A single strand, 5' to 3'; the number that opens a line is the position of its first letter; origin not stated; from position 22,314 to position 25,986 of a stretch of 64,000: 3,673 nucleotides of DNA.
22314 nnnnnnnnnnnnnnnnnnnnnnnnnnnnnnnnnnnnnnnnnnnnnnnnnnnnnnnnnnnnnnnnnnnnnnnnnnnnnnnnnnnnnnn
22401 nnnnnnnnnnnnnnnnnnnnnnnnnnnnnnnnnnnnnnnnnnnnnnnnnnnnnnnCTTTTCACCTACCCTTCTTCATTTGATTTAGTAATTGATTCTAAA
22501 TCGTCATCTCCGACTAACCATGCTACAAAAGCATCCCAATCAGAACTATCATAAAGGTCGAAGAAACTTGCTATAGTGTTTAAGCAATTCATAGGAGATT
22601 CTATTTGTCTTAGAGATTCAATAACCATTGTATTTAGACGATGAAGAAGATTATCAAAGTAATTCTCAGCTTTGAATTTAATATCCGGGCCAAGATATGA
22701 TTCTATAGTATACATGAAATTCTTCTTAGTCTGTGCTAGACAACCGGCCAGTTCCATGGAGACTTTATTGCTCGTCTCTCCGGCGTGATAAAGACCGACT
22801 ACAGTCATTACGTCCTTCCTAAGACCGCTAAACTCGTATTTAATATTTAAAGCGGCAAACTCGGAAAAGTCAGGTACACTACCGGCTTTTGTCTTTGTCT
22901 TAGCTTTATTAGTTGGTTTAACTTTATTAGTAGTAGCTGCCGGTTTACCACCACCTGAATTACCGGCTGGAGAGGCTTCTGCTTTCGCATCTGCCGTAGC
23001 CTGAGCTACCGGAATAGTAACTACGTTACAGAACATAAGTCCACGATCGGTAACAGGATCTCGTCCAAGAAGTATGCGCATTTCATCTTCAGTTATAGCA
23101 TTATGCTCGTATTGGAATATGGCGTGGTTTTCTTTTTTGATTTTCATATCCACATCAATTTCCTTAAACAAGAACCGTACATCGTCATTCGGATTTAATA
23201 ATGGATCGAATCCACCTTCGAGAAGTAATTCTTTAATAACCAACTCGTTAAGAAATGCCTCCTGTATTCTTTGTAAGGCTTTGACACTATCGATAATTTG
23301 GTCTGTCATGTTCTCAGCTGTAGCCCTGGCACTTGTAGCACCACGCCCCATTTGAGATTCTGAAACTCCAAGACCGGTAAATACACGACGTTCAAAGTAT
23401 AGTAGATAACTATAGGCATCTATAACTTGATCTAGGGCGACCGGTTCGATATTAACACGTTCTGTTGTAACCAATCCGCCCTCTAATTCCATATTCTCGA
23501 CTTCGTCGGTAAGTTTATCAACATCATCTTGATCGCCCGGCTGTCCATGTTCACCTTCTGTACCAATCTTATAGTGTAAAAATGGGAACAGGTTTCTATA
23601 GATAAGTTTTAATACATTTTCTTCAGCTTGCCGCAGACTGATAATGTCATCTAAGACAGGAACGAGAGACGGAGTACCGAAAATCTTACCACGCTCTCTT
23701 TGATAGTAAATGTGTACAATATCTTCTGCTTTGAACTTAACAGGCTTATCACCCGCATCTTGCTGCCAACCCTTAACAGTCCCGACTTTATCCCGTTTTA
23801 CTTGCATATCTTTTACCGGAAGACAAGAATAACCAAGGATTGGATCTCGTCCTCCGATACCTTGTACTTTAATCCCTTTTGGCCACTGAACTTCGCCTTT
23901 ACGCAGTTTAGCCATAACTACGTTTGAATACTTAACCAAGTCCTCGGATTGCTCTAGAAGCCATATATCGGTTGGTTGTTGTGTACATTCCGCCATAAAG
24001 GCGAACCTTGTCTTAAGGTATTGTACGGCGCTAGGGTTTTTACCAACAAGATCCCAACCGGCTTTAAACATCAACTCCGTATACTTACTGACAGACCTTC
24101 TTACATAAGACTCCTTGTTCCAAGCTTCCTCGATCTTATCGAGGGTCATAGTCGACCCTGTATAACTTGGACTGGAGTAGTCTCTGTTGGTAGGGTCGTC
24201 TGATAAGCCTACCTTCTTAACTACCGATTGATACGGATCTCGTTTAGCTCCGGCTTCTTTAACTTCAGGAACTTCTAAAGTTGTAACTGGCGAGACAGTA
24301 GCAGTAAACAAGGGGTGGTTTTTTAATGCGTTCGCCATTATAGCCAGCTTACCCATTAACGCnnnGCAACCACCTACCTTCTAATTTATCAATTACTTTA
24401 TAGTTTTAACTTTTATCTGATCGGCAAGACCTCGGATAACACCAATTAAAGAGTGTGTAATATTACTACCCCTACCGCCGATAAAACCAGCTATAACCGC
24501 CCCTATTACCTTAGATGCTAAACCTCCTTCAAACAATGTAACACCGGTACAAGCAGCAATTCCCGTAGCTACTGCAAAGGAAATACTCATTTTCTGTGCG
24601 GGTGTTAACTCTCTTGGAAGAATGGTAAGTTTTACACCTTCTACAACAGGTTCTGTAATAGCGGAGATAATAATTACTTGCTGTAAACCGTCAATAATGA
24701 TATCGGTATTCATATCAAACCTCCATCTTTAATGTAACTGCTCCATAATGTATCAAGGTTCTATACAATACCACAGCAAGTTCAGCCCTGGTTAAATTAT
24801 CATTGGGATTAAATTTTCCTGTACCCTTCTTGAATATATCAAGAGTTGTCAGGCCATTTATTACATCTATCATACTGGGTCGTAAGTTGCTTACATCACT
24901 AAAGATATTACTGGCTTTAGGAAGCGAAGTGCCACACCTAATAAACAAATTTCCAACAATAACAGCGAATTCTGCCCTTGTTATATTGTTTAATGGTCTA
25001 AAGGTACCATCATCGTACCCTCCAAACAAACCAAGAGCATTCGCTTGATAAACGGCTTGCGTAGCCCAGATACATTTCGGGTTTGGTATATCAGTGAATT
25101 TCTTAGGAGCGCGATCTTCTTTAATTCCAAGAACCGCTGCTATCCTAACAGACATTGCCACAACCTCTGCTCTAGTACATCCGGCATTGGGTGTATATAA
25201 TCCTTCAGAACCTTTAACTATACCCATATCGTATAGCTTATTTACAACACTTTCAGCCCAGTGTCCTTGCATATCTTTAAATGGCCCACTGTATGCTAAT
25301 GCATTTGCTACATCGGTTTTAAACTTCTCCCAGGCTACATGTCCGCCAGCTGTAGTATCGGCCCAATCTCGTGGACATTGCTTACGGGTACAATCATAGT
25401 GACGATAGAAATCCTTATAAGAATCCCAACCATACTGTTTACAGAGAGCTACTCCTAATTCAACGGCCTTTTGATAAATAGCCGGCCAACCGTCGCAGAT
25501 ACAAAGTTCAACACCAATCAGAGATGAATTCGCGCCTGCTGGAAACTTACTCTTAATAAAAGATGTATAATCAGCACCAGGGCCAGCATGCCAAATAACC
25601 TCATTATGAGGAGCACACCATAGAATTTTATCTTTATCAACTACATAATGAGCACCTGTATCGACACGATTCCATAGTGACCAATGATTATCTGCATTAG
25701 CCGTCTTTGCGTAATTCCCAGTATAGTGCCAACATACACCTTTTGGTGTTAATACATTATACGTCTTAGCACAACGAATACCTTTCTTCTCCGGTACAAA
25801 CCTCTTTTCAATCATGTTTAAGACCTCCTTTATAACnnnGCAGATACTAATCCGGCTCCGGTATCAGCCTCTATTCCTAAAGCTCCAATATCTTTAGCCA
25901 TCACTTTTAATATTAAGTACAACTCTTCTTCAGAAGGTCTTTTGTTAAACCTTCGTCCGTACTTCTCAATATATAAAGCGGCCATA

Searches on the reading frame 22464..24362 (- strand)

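Call 25: search_protein_families(library=phrogs, proteins=[window:22464-24362:-], max_evalue=0.00001)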
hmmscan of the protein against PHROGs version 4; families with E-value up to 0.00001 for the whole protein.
window:22464-24362:- (632 aa): 2 families
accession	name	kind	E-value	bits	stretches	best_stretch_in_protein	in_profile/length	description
phrog_9232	-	head and packaging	2e-76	258.8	1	71-480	56-477/502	portal protein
phrog_2739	-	head and packaging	4.8e-08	33.1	1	209-376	222-388/501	portal protein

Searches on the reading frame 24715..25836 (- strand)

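Call 25: search_protein_families(library=phrogs, proteins=[window:24715-25836:-], max_evalue=0.00001)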
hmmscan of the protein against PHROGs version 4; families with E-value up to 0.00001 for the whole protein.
window:24715-25836:- (373 aa): 12 families
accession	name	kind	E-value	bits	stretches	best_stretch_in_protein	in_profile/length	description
phrog_670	-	lysis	6.6e-28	98.9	1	29-181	111-255/596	endolysin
phrog_1794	-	lysis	1e-25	91.9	1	21-266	46-275/336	amidase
phrog_9611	-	lysis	1.8e-22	81.1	1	27-187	19-175/246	endolysin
phrog_2338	-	lysis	6.1e-22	79.4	1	23-181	20-174/346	endolysin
phrog_833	-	lysis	1.7e-21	78.2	1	20-178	19-171/294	endolysin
phrog_1493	-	lysis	3.1e-20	73.7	1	30-185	33-176/394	endolysin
phrog_3088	-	lysis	3.6e-19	70.5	1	9-200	4-178/248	amidase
phrog_1696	-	tail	3.7e-18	65.1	1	181-358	1899-2072/2079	major tail protein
phrog_20208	-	unknown function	8.8e-13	48.4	1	178-361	503-685/697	-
phrog_5182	-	lysis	5.1e-09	37.2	1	19-179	23-188/321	endolysin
phrog_15001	-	lysis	1.2e-08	35.4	1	31-181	43-199/367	endolysin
phrog_19265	-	unknown function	4.5e-07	30.8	1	35-160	28-146/293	-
